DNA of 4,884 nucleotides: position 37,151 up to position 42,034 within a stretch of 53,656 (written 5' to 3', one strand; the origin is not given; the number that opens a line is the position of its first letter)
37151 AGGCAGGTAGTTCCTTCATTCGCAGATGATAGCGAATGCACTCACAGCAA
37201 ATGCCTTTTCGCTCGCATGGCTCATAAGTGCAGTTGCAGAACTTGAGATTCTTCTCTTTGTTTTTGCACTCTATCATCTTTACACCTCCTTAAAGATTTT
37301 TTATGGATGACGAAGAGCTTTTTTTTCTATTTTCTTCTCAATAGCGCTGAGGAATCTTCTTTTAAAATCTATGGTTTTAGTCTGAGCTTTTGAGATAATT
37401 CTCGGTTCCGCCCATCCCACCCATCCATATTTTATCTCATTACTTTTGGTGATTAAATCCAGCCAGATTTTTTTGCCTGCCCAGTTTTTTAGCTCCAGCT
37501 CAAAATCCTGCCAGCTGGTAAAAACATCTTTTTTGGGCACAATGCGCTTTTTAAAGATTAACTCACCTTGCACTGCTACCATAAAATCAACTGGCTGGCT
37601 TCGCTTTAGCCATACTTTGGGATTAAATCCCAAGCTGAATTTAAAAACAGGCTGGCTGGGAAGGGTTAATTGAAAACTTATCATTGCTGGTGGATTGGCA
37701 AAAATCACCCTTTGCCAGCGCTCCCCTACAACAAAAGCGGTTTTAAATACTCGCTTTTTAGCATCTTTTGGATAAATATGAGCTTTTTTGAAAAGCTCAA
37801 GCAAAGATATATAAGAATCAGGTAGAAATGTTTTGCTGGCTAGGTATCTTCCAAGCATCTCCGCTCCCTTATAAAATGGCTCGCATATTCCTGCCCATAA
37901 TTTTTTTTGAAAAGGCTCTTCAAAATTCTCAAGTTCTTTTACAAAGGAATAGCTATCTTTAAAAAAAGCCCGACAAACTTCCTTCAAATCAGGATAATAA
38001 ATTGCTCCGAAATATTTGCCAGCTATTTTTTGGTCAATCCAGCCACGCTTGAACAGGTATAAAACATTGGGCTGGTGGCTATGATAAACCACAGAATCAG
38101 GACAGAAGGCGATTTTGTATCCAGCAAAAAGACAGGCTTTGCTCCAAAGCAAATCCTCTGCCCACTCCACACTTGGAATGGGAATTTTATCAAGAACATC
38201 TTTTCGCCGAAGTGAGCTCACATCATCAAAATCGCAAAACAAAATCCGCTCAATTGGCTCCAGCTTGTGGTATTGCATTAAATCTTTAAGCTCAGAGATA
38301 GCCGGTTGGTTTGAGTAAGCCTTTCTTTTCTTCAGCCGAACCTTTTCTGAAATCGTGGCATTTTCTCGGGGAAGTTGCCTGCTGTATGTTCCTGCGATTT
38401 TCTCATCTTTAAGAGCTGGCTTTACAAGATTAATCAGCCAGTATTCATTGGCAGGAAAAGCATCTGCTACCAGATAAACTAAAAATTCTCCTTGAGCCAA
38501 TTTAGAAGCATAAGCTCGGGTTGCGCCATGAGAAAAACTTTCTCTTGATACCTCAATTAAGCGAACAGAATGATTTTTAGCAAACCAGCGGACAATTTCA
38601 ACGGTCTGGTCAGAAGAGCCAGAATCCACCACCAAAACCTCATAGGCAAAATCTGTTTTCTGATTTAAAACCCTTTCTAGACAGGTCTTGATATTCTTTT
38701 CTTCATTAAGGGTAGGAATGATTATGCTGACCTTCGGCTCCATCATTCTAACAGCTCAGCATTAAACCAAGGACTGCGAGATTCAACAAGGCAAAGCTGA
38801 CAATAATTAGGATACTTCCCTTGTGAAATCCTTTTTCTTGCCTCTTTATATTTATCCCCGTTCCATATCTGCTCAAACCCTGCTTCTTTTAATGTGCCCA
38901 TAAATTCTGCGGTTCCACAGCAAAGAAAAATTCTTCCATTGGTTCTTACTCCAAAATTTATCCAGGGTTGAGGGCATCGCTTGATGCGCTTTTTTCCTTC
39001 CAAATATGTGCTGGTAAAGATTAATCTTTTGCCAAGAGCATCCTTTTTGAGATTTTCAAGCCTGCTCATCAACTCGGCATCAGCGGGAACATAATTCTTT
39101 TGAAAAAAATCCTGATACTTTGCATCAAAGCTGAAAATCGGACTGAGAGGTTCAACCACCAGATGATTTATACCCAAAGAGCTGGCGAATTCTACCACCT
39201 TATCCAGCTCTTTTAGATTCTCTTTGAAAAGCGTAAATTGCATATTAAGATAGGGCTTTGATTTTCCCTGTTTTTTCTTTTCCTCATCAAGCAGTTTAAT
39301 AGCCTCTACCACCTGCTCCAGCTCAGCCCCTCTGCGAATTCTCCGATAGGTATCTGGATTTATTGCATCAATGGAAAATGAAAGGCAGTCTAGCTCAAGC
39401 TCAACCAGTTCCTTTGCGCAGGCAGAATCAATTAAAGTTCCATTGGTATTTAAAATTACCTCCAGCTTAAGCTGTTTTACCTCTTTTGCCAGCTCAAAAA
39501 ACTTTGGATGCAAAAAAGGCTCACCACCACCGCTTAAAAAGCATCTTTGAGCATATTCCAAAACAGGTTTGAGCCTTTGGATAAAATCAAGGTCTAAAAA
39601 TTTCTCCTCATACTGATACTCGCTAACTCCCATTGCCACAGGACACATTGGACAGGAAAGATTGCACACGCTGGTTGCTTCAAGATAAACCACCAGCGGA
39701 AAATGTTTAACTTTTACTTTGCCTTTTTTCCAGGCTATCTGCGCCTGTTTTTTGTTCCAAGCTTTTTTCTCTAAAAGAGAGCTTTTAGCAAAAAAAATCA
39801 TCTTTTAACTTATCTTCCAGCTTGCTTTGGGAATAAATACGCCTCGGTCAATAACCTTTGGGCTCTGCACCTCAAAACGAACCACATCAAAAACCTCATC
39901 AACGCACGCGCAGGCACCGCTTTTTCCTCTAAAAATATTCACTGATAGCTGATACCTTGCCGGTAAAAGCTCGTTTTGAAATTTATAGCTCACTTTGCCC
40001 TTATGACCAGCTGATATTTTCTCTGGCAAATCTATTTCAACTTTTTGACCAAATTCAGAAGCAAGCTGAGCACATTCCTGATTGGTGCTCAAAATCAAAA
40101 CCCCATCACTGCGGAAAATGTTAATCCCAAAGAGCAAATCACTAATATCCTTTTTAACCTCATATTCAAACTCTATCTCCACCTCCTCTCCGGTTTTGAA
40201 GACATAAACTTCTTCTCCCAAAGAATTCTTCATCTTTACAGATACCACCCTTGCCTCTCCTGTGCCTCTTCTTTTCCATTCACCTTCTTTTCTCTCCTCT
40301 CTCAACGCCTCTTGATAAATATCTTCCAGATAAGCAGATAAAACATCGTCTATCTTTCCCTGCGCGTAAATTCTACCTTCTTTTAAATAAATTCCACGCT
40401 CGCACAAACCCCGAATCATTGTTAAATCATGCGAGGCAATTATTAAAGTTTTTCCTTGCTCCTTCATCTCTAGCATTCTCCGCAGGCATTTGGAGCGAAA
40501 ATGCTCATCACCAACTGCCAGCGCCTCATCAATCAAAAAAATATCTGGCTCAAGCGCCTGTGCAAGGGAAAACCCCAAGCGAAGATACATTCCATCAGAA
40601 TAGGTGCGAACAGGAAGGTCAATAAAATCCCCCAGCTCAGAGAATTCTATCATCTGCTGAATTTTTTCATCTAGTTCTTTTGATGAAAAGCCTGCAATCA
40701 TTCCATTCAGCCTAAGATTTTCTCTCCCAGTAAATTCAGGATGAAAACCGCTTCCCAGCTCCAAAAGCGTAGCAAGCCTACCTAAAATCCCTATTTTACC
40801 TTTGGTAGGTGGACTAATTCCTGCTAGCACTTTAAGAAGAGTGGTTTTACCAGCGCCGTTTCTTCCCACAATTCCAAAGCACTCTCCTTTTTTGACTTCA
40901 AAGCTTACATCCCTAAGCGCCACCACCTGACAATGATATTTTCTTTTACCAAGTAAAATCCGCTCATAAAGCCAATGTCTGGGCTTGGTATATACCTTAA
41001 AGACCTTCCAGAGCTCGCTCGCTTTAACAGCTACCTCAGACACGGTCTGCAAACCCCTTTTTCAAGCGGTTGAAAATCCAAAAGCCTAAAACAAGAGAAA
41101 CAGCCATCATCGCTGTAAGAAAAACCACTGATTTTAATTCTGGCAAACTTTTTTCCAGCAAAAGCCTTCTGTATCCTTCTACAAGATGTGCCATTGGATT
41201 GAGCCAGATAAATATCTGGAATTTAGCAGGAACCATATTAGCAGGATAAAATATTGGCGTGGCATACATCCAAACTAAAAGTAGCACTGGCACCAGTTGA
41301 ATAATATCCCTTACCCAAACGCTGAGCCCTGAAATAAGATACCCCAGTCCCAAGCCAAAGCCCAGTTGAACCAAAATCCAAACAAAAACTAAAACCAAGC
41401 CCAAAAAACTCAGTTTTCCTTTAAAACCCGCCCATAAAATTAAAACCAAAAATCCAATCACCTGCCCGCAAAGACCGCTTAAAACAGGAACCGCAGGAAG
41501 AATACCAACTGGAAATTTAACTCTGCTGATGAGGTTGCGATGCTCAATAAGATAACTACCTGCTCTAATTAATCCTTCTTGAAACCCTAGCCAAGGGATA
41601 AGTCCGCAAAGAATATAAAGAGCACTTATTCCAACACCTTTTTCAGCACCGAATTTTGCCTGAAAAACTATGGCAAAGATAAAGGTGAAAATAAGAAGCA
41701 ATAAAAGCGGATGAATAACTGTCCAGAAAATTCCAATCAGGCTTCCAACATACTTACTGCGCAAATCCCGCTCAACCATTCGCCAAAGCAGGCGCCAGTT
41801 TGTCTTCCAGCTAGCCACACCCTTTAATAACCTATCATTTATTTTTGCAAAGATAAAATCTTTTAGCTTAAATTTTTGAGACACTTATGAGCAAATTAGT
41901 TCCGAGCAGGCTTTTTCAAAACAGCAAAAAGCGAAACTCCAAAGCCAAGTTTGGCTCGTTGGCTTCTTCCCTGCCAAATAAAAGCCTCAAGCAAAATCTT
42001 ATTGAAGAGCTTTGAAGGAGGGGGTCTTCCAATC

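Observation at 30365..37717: The same C-terminal module of about 110-125 aa is appended to two class-B rSAM enzymes and a GT2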

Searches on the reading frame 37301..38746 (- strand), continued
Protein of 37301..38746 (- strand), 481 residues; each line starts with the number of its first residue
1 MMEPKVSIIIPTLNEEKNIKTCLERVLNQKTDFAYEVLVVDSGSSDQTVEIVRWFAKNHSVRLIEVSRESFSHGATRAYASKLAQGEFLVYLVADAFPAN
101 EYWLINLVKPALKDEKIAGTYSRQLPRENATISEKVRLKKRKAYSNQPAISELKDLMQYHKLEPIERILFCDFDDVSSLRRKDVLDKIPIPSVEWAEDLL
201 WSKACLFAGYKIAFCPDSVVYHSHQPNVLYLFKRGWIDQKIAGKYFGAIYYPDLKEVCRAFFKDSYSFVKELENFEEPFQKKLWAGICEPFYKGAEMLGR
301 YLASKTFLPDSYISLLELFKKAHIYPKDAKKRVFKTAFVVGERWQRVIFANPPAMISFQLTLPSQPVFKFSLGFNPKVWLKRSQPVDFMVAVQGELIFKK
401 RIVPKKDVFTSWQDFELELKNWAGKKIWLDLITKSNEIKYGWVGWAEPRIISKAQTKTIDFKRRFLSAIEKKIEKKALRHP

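Call 52: find_encoding_contigs(protein=P0195, flank=10000, max_places=2)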
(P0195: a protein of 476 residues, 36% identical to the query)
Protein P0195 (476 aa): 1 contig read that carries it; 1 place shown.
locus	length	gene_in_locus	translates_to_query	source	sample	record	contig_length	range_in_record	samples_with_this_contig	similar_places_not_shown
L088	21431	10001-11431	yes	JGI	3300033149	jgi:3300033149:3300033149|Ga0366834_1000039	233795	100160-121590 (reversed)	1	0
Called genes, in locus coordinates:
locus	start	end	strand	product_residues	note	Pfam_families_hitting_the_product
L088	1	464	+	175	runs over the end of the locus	PF14385:DUF4416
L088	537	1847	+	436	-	PF27526:XylA2_C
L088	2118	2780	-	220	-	PF00440:TetR_N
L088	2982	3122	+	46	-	-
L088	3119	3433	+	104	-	PF02036:SCP2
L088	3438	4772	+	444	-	-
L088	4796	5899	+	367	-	PF00037:Fer4 (faint), PF14697:Fer4_21 (weak), PF12838:Fer4_7 (weak)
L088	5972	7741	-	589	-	PF02129:Peptidase_S15, PF08530:PepX_C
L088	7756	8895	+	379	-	PF03480:DctP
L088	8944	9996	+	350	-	PF04055:Radical_SAM, PF13186:SPASM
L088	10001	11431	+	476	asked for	PF00535:Glycos_transf_2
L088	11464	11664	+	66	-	PF20095:DUF6485 (weak)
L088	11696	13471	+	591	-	PF02310:B12-binding, PF04055:Radical_SAM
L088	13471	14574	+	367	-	PF04055:Radical_SAM, PF13186:SPASM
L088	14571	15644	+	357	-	PF04055:Radical_SAM, PF13186:SPASM (weak)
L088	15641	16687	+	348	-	PF04055:Radical_SAM, PF13186:SPASM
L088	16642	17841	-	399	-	PF07690:MFS_1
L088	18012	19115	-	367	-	-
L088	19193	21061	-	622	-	PF00012:HSP70, PF06723:MreB_Mbl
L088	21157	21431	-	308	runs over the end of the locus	PF01025:GrpE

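Call 67: predict_structure(alignment_id=A6)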
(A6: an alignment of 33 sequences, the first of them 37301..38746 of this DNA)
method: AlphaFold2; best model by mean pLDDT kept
length: 481 residues; sequences in the alignment: 33
mean_pLDDT: 92.2   pTM: 0.88
mean pLDDT of the five models: 92.2, 91.5, 90.9, 90.8, 90.5
residues with pLDDT >= 90: 380; 70-90: 85; 50-70: 16; < 50: 0
segments of 3 or more residues with pLDDT < 50: none
pLDDT, mean of each block of 10 residues (from residue 1): 89 94 98 97 94 96 90 84 96 97 98 98 95 92 95 91 93 96 96 88 97 98 90 93 94 94 94 91 93 96 83 93 95 94 94 96 94 87 93 98 87 95 96 90 91 69 82 73 53
secondary structure, 60 per line:
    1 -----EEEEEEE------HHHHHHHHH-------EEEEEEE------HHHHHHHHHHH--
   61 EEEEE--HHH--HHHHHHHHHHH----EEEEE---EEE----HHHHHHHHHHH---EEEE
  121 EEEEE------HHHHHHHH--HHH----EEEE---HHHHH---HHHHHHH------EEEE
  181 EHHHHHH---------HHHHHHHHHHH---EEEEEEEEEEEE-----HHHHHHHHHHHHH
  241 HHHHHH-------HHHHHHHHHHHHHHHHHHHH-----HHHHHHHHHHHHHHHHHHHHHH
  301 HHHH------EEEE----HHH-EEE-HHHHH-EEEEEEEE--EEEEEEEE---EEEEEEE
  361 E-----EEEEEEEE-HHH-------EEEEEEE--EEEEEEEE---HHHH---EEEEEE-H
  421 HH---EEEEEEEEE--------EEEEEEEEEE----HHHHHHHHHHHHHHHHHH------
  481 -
elements in order: E6-12 H19-27 E35-41 H48-58 E61-65 H73-83 E88-92 E96-98 H103-113 E117-125 H132-139 E149-152 H156-160 H164-170 E177-181 H182-187 H197-207 E211-222 H228-246 H254-273 H279-304 E311-314 E323-325 H327-331 E333-340 E343-350 E354-361 E367-374 E386-392 E395-402 H406-409 E413-418 E426-434 E443-452 H457-474

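Call 70: fold_search(model_id=the predicted structure, library=pdb)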
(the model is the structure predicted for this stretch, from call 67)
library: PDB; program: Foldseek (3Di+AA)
matches with E <= 10: 1817; with E <= 0.001: 543
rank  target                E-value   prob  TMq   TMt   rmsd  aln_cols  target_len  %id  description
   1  5tz8_A                1.7e-13  1.00  0.36  0.32  20.3       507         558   16  Crystal structure of S. aureus TarS (released 2017-01-04)
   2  6yv7_B                3.9e-13  1.00  0.41  0.55   9.2       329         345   19  Mannosyltransferase PcManGT from Pyrobaculum calidifontis (released 2020-07-22)
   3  6h4m_A                4.1e-13  1.00  0.37  0.54   9.8       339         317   16  TarP-UDP-GlcNAc-3RboP (released 2018-09-26)
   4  6h4m_D                4.6e-13  1.00  0.37  0.55  10.0       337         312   16  TarP-UDP-GlcNAc-3RboP (released 2018-09-26)
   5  6h4m_H                5.8e-13  1.00  0.37  0.54  10.2       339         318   16  TarP-UDP-GlcNAc-3RboP (released 2018-09-26)
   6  8bz5_A                7.3e-13  1.00  0.37  0.31  21.2       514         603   12  Crystal structure of the L. monocytogenes RmlT in complex with HEPES (released 2023-12-27)
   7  6h1j_A                9.2e-13  1.00  0.36  0.54  10.1       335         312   17  TarP native (released 2018-09-26)
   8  6hnq_B                9.2e-13  1.00  0.37  0.54  10.1       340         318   16  TarP-6RboP-(CH2)6NH2 (released 2018-10-24)
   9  6h4m_Q                1.0e-12  1.00  0.36  0.53  10.0       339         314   16  TarP-UDP-GlcNAc-3RboP (released 2018-09-26)
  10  6h4f_A                1.2e-12  1.00  0.37  0.53   9.9       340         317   16  TarP-3RboP (released 2018-09-26)
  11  6h4m_I                1.3e-12  1.00  0.38  0.55  11.7       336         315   16  TarP-UDP-GlcNAc-3RboP (released 2018-09-26)
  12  6yv7_A                1.5e-12  1.00  0.40  0.54   9.2       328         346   20  Mannosyltransferase PcManGT from Pyrobaculum calidifontis (released 2020-07-22)
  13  6h1j_B                1.6e-12  1.00  0.37  0.55  10.2       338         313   17  TarP native (released 2018-09-26)
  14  6h4f_E                1.8e-12  1.00  0.37  0.53   9.9       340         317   16  TarP-3RboP (released 2018-09-26)
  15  8bz7_B                2.1e-12  1.00  0.38  0.31  20.8       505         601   12  Crystal structure of the L. monocytogenes RmlT in complex with TDP-rhamnose (released 2023-12-27)
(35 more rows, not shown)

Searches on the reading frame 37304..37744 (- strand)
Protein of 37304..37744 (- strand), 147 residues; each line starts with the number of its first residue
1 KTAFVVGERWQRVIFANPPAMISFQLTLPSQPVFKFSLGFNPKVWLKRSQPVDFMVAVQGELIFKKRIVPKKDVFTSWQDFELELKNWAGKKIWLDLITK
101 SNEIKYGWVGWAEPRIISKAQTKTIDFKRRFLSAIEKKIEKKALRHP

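Call 6: find_homologous_proteins(query=window:37304-37744:-, max_evalue=0.01)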
Query seq(147 aa): 20 candidates shared short words with the query, none scored E <= 0.01.

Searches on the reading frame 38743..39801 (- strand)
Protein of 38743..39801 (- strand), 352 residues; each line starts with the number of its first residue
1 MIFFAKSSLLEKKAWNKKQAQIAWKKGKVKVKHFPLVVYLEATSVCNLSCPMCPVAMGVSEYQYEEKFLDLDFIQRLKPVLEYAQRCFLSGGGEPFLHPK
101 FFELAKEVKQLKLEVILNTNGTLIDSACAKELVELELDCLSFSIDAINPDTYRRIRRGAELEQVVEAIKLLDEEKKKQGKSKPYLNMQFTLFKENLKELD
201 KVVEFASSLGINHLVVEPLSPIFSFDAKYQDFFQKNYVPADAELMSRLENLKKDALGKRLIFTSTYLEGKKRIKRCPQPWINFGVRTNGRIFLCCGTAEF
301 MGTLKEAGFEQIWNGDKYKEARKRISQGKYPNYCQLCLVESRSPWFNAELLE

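Call 15: search_protein_families(library=pfam, proteins=[window:38743-39801:-], max_evalue=0.001)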
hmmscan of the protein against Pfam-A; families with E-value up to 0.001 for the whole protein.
window:38743-39801:- (352 aa): 2 families
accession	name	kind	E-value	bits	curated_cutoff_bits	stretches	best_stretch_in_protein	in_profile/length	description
PF04055.27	Radical_SAM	-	7e-23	82.1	29.5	1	42-206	3-166/166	Radical SAM superfamily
PF13186.11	SPASM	-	1.1e-09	38.9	21.5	1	276-337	1-66/67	Iron-sulfur cluster-binding domain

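Call 16: search_protein_families(library=ncbifam, proteins=[window:38743-39801:-], max_evalue=0.001)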
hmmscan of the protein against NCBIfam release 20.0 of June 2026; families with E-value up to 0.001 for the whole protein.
window:38743-39801:- (352 aa): 57 families (the best 25 are shown)
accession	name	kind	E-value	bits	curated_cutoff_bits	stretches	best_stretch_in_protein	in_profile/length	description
TIGR04317.1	W_rSAM_matur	equivalog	6.9e-43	147.1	380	1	38-222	6-187/349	tungsten cofactor oxidoreductase radical SAM maturase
TIGR04311.1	rSAM_Geo_metal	subfamily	5.8e-41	140.9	400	2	34-236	1-203/423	radical SAM/SPASM family putative metalloenzyme maturase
NF033640.1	N_Twi_rSAM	subfamily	2.4e-27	96.1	170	2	13-214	86-300/398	twitch domain-containing radical SAM protein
NF050035.1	rSAM_WgK_link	exception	2.3e-21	76.2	650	1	32-222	5-187/367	radical SAM/SPASM peptide maturase WgkB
TIGR04321.1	spiroSPASM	subfamily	2.6e-20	72.6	250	1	8-212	202-411/510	spiro-SPASM protein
TIGR02666.1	moaA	equivalog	2.4e-18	66.2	284.05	1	43-240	17-209/336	GTP 3',8-cyclase MoaA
TIGR04054.1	rSAM_NirJ1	equivalog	1.2e-17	63.7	650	1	31-212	32-203/387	putative heme d1 biosynthesis radical SAM protein NirJ1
TIGR04055.1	rSAM_NirJ2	equivalog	2e-16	60.4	500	1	40-337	4-294/326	putative heme d1 biosynthesis radical SAM protein NirJ2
TIGR04545.1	rSAM_ahbD_hemeb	equivalog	7.7e-16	58.4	500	1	39-213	3-169/339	heme b synthase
TIGR02668.1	moaA_archaeal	equivalog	9.3e-16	57.7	325.25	1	41-259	15-225/303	GTP 3',8-cyclase MoaA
TIGR04051.1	rSAM_NirJ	equivalog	1e-15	57.6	515.45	1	37-214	3-171/354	heme d1 biosynthesis radical SAM protein NirJ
NF001199.0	PRK00164.2-1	equivalog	1.9e-15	56.8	231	1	41-259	17-228/308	GTP 3',8-cyclase MoaA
TIGR03470.1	HpnH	equivalog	4.4e-15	55.5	225.05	1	28-274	20-253/318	adenosyl-hopene transferase HpnH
TIGR03961.1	rSAM_PTO1314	hypoth_equivalog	5e-15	55.6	306.05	1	29-320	16-291/332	PTO1314 family radical SAM protein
TIGR04251.1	SCM_rSAM_ScmF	equivalog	6.9e-15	55.3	400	1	38-217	6-180/353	SynChlorMet cassette radical SAM/SPASM protein ScmF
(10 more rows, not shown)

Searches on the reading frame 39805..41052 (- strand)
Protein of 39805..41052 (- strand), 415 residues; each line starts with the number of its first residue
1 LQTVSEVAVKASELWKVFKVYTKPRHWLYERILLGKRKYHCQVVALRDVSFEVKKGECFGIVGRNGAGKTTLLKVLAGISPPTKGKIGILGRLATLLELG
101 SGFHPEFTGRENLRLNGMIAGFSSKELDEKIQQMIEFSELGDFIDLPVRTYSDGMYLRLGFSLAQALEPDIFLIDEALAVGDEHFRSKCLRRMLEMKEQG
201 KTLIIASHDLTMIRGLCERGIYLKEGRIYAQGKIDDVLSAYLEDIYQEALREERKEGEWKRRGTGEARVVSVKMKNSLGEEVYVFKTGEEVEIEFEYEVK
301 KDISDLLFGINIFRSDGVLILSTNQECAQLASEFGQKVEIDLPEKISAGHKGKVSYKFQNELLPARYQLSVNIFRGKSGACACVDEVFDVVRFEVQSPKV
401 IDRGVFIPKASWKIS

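Call 15: search_protein_families(library=pfam, proteins=[window:39805-41052:-], max_evalue=0.001)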
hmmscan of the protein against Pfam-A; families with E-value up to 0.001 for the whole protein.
window:39805-41052:- (415 aa): 4 families
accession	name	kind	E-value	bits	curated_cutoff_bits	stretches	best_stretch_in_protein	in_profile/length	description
PF00005.33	ABC_tran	-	3.2e-20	73.6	25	1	46-178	1-136/137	ABC transporter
PF14524.12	Wzt_C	-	4.3e-20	72.6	30.4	1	260-405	3-140/143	Wzt C-terminal domain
PF13304.12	AAA_21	-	2.3e-06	28.3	27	0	59-79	2-22/304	AAA domain, putative AbiEii toxin, Type IV TA system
PF13476.12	AAA_23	-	0.00016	22.8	27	1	47-76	11-39/201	AAA domain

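Call 16: search_protein_families(library=ncbifam, proteins=[window:39805-41052:-], max_evalue=0.001)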
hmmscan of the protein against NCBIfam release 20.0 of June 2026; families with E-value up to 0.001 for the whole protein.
window:39805-41052:- (415 aa): 181 families (the best 25 are shown)
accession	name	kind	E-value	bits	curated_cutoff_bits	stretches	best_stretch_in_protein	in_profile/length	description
NF010065.0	PRK13545.1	equivalog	4.6e-63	213.7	538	1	8-255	4-250/549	teichoic acids export protein ATP-binding subunit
NF050108.1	galactan_ABC_ATP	equivalog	3.8e-55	186.7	400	1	42-241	41-240/244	galactan export ABC transporter ATP-binding subunit Wzt/RfbE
NF010066.0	PRK13546.1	equivalog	7e-54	182.9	320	1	6-268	2-260/264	teichoic acids export ABC transporter ATP-binding subunit TagH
TIGR01188.1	drrA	subfamily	1.3e-34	119.8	312.45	2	106-291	80-258/302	daunorubicin resistance ABC transporter, ATP-binding protein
NF010060.0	PRK13537.1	equivalog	1.6e-31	109.4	521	1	37-239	23-235/314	nodulation factor ABC transporter ATP-binding protein NodI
TIGR01288.1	nodI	equivalog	7.9e-31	107.2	424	1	35-238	9-223/303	nodulation factor ABC transporter ATP-binding protein NodI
NF010059.0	PRK13536.1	equivalog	5.1e-30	104.4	549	1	38-238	51-262/342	nodulation factor ABC transporter ATP-binding protein NodI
TIGR03740.1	galliderm_ABC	subfamily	4.1e-24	85.5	309.75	1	41-248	11-220/223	lantibiotic protection ABC transporter ATP-binding subunit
TIGR04521.1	ECF_ATPase_2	equivalog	1.6e-23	83.2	330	2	40-92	15-67/279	energy-coupling factor transporter ATPase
TIGR04520.1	ECF_ATPase_1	equivalog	1.2e-22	80.7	315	2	39-91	10-63/269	energy-coupling factor transporter ATPase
NF033858.1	ABC2_perm_RbbA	equivalog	1.5e-22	79.4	1050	1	42-258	278-509/909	ribosome-associated ATPase/putative transporter RbbA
TIGR01166.1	cbiO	subfamily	1.7e-22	79.8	211.8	2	42-92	4-54/190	cobalt ABC transporter, ATP-binding protein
NF040840.2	tungstate_WtpC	equivalog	2.3e-22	79.8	440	1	45-240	15-221/347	tungstate ABC transporter ATP-binding protein WtpC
TIGR01186.1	proV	subfamily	2.4e-22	79.6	326.6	2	103-253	82-233/363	betaine/proline/choline family ABC transporter ATP-binding protein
TIGR02673.1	FtsE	equivalog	3e-22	79.4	264.85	2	37-93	9-65/214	cell division ATP-binding protein FtsE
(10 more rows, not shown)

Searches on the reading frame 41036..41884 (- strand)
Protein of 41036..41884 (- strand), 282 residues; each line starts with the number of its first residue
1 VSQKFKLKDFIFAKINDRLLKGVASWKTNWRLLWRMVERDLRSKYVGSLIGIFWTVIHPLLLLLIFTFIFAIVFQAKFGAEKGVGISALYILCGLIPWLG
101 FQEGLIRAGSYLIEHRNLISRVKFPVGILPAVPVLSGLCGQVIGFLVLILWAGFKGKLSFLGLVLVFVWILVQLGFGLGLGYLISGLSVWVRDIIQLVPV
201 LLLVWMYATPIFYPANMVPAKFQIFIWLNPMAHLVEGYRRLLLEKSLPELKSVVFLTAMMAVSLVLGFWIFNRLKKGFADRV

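Call 15: search_protein_families(library=pfam, proteins=[window:41036-41884:-], max_evalue=0.001)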
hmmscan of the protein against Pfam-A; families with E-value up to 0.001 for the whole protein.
window:41036-41884:- (282 aa): 2 families
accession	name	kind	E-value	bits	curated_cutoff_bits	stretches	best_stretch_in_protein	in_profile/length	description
PF01061.29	ABC2_membrane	-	2.1e-16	60.5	26.9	1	32-241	2-209/211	ABC-2 type transporter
PF12698.13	ABC2_membrane_3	-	4.4e-06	26.5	31.6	1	142-269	216-347/347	ABC-2 family transporter protein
